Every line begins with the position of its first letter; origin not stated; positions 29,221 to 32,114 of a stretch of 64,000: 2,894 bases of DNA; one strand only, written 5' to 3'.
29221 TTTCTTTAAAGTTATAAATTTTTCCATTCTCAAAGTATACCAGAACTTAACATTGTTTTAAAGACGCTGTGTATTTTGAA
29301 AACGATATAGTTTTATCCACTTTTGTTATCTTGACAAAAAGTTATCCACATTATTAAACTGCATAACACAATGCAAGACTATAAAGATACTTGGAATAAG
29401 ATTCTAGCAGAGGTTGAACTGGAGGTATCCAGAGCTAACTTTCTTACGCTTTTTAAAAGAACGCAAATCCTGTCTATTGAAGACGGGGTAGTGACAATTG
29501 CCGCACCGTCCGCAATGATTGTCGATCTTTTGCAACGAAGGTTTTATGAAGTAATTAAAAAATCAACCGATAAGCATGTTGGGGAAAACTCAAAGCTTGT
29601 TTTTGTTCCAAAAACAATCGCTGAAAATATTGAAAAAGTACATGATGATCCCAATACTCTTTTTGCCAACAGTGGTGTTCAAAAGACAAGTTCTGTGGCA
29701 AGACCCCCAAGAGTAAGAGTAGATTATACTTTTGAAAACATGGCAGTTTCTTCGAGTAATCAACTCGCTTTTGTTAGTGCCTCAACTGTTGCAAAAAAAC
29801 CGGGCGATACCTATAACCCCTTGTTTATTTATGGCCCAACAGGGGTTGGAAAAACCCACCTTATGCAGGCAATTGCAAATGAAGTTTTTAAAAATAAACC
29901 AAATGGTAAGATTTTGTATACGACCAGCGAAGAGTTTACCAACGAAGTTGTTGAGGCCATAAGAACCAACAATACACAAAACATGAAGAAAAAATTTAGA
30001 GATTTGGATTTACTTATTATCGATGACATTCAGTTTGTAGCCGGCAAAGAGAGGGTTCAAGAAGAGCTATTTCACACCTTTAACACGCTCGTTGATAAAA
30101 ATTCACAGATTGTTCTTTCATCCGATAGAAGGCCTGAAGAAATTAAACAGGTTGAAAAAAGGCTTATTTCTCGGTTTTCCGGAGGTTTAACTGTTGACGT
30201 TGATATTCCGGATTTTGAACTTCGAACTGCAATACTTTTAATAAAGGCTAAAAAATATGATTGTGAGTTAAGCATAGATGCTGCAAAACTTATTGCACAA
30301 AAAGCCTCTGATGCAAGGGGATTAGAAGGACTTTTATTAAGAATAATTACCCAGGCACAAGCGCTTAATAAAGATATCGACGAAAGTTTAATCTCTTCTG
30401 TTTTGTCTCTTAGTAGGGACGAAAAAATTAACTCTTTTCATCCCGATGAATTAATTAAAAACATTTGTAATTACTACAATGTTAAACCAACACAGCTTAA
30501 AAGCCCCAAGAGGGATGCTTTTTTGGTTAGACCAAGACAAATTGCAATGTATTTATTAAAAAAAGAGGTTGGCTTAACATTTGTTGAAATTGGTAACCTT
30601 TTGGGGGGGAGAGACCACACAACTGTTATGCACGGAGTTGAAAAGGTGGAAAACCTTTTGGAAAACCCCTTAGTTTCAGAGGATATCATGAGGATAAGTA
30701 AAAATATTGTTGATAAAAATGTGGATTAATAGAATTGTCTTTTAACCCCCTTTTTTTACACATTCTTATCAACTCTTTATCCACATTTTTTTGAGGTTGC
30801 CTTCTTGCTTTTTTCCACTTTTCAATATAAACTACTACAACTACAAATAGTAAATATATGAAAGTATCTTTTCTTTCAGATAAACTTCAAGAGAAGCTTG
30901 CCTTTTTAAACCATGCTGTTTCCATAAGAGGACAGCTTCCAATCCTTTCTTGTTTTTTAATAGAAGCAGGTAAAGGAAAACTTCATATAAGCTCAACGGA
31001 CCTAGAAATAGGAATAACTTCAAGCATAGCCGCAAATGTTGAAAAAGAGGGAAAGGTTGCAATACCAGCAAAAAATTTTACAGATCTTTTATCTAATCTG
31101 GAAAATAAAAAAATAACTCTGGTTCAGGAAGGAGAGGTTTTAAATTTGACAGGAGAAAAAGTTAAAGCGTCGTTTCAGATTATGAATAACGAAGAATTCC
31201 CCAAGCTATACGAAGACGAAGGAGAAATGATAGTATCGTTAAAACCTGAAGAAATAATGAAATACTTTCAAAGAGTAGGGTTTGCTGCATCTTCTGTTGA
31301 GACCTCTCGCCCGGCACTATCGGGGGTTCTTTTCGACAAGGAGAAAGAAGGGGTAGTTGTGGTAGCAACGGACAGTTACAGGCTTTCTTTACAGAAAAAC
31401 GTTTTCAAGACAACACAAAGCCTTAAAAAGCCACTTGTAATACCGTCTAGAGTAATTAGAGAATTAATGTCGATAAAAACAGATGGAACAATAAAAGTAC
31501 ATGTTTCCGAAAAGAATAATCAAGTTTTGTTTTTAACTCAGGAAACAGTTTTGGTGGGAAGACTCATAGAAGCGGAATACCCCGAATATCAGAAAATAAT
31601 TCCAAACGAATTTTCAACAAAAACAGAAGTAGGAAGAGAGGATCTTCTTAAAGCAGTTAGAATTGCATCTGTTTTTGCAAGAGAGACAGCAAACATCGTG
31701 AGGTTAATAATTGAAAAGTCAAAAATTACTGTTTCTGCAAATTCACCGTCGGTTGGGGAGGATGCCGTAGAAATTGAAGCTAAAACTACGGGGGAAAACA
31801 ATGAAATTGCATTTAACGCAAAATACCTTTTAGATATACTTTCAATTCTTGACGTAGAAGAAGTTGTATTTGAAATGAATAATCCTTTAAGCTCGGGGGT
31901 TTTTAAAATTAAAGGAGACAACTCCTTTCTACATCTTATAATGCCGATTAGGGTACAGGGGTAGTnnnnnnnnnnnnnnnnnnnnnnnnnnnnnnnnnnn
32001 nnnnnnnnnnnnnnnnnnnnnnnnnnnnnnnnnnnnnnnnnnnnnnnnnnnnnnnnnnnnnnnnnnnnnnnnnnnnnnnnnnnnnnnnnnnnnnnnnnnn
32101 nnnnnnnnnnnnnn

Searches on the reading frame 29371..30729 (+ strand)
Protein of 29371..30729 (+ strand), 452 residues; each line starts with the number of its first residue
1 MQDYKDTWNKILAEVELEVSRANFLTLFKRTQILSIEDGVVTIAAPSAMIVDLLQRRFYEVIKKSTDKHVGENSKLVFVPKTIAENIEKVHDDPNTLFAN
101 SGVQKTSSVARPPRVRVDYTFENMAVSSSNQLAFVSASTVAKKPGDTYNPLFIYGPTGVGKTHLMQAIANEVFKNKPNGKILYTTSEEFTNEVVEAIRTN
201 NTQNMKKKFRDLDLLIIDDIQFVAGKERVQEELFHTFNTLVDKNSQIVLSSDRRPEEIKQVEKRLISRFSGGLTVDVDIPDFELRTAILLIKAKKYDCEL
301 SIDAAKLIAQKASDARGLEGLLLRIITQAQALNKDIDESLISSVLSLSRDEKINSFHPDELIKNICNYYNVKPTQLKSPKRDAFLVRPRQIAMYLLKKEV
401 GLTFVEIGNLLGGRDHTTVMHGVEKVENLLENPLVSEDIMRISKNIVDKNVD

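Call 86: search_protein_families(library=pfam, proteins=[window:29371-30729:+], max_evalue=0.001)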
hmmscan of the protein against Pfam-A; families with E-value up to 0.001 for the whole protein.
window:29371-30729:+ (452 aa): 11 families
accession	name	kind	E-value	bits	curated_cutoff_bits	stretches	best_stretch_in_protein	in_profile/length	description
PF00308.24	Bac_DnaA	-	4.7e-66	222.4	23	1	118-276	4-162/162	Bacterial DnaA ATPAse domain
PF08299.17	Bac_DnaA_C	-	4.4e-24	84.7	31.5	1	358-426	1-69/69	Bacterial dnaA protein helix-turn-helix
PF01695.23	IstB_IS21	-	3.2e-10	40.4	24.1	1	151-253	95-194/238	IstB-like ATP binding protein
PF11638.13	DnaA_N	-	1.3e-09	38.1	24.6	1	6-65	2-62/65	DnaA N-terminal domain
PF00004.35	AAA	-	7e-09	36.7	21.2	1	152-269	2-123/131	ATPase family associated with various cellular activities (AAA)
PF13173.12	AAA_14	-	4.4e-08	33.6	27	1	149-265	3-111/129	AAA domain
PF01637.24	ATPase_2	-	1.6e-07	31.8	33.2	1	146-252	18-117/225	ATPase domain predominantly from Archaea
PF13401.12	AAA_22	-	2.1e-06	28.5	27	1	149-249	6-120/130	AAA domain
PF13191.12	AAA_16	-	2.1e-05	25.5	32.6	1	147-244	24-127/167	AAA ATPase domain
PF00910.28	RNA_helicase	-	4.2e-05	24.4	21.5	1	152-244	2-78/105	RNA helicase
PF00270.35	DEAD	-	0.00024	21.3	26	0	151-193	17-61/167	DEAD/DEAH box helicase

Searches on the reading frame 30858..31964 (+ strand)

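Call 86: search_protein_families(library=pfam, proteins=[window:30858-31964:+], max_evalue=0.001)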
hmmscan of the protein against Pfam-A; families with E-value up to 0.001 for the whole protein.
window:30858-31964:+ (368 aa): 3 families
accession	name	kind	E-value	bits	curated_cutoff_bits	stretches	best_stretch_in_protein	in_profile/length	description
PF00712.24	DNA_pol3_beta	-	1.2e-27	96.9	24.4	2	1-117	1-119/120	DNA polymerase III beta subunit, N-terminal domain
PF02768.20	DNA_pol3_beta_3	-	5.5e-25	88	27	1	246-365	2-121/121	DNA polymerase III beta subunit, C-terminal domain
PF02767.21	DNA_pol3_beta_2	-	1.9e-21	77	27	1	128-243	2-116/116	DNA polymerase III beta subunit, central domain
